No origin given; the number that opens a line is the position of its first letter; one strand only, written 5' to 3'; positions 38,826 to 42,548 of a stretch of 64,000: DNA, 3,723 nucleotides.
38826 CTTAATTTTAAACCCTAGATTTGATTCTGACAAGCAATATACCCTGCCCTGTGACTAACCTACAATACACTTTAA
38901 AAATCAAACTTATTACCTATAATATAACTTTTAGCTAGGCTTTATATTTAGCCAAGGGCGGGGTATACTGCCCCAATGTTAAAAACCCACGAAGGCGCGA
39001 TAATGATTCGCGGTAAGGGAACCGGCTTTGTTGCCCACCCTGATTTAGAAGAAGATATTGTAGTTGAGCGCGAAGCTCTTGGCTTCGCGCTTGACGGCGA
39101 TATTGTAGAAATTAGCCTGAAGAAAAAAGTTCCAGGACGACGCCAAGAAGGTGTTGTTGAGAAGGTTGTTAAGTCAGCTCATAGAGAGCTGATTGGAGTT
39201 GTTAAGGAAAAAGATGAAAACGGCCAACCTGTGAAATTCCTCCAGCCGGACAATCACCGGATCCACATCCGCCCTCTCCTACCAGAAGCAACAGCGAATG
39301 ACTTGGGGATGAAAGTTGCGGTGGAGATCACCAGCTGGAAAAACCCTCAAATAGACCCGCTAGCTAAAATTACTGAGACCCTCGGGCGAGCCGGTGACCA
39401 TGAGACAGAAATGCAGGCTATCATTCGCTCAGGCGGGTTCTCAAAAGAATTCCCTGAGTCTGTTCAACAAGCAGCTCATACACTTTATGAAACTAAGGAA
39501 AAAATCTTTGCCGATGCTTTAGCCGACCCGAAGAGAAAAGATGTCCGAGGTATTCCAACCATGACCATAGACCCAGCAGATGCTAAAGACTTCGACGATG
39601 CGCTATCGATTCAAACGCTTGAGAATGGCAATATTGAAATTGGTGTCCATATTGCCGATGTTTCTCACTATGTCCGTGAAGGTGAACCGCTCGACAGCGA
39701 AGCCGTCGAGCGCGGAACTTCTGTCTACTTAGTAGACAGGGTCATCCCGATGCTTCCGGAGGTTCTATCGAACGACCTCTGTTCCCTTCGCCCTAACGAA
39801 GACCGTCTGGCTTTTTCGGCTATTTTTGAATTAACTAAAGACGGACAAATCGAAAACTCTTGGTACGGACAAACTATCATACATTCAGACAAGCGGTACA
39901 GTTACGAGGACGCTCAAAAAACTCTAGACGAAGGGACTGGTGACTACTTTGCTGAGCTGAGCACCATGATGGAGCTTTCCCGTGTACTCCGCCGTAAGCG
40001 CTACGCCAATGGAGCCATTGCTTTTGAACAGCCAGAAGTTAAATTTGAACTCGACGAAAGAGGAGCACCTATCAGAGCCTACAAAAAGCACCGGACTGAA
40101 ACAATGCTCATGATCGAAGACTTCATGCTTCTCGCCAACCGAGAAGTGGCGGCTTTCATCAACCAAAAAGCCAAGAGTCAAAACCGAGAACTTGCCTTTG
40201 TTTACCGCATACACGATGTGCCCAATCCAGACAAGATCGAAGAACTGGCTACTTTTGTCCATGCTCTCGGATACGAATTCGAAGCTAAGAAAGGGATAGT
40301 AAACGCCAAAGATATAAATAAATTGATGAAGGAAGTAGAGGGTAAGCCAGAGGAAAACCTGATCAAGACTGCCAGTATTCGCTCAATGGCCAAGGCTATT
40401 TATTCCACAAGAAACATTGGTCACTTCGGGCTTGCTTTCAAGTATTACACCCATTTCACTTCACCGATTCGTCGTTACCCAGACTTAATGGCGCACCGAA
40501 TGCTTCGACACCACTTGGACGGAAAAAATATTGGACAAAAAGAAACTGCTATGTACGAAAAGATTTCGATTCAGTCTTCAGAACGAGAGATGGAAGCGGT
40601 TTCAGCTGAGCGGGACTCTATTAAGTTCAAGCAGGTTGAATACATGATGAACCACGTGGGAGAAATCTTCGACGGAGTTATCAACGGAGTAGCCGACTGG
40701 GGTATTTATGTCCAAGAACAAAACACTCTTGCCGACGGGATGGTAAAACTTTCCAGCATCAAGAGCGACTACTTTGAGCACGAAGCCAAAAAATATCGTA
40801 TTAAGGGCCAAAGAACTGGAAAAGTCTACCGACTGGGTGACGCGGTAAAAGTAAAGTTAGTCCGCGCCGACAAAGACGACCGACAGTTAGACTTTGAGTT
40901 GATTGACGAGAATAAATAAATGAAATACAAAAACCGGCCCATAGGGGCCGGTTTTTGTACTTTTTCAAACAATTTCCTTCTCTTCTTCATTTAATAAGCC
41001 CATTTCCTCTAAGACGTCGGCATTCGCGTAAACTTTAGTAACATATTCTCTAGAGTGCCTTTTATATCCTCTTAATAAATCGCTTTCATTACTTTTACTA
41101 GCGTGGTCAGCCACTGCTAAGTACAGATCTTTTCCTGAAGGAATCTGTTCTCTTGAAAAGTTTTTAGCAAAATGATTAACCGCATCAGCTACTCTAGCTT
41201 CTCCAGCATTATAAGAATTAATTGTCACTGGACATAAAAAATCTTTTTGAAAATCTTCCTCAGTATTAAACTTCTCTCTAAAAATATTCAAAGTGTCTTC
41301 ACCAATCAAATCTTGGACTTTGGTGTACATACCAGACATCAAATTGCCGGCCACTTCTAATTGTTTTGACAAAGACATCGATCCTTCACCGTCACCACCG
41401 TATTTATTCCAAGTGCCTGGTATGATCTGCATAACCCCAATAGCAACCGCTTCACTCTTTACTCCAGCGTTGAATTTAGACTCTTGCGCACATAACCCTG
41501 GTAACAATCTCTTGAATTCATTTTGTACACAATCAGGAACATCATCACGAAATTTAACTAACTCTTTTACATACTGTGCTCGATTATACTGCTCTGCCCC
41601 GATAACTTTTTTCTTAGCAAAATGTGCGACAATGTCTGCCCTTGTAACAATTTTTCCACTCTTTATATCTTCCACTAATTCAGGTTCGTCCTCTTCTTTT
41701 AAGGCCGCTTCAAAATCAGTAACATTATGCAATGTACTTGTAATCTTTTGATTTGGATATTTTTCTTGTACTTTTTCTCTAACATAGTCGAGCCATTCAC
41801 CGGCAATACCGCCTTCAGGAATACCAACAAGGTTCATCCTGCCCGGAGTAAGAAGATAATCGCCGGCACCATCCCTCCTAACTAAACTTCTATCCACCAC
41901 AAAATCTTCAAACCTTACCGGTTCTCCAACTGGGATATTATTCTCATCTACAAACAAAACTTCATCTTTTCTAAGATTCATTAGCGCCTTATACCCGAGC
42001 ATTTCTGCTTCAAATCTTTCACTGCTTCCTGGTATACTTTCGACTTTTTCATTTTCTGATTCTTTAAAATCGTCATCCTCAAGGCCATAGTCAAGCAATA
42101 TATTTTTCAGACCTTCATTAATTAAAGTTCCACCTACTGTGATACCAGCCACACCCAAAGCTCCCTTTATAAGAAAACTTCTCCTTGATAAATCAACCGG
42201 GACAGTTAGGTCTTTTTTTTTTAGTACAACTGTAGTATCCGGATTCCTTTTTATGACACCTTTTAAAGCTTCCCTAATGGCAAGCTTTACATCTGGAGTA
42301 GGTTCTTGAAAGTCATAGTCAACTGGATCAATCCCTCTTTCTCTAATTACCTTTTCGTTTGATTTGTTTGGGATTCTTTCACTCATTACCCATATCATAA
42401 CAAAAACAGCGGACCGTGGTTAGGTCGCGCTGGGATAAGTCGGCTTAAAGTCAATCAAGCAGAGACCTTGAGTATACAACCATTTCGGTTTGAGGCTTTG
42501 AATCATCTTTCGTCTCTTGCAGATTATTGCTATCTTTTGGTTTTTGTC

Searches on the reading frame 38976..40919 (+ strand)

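Call 57: search_protein_families(library=pfam, proteins=[window:38976-40919:+], max_evalue=0.00001)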
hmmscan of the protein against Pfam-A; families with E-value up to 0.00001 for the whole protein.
window:38976-40919:+ (647 aa): 5 families
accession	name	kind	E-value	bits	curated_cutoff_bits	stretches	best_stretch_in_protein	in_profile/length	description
PF00773.25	RNB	-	9e-110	367.4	29.3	1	187-515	1-325/326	RNB domain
PF17876.7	CSD2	-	8e-18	64.7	26.2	1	88-160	1-74/74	Cold shock domain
PF00575.29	S1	-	1.4e-07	32.2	22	1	561-641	4-72/74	S1 RNA binding domain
PF17849.7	OB_Dis3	-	4.1e-07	30.4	22.8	1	111-150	34-73/77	Dis3-like cold-shock domain 2 (CSD2)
PF08206.17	OB_RNB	-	5.5e-06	26.4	24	1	12-63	6-57/58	Ribonuclease B OB domain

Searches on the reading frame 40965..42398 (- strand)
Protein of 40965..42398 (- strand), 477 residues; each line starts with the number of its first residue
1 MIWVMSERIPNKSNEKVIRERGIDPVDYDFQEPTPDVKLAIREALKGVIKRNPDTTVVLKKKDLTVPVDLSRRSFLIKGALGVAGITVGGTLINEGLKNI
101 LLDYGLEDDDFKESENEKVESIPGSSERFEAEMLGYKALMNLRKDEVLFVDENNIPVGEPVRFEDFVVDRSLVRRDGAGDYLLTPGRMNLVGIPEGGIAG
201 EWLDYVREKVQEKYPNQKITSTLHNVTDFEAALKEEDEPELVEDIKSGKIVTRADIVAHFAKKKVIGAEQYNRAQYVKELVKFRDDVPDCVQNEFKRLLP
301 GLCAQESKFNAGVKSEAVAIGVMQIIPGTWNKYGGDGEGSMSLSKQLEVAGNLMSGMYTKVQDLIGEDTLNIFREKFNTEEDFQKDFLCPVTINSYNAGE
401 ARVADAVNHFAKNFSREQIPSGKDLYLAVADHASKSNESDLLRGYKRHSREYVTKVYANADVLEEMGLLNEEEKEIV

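Call 57: search_protein_families(library=pfam, proteins=[window:40965-42398:-], max_evalue=0.00001)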
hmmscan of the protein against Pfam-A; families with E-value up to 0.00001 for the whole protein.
window:40965-42398:- (477 aa): 1 family
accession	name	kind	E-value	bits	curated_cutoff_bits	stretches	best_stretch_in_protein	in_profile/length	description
PF01464.25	SLT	-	2.2e-08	34.1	21.3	1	296-409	14-107/117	Transglycosylase SLT domain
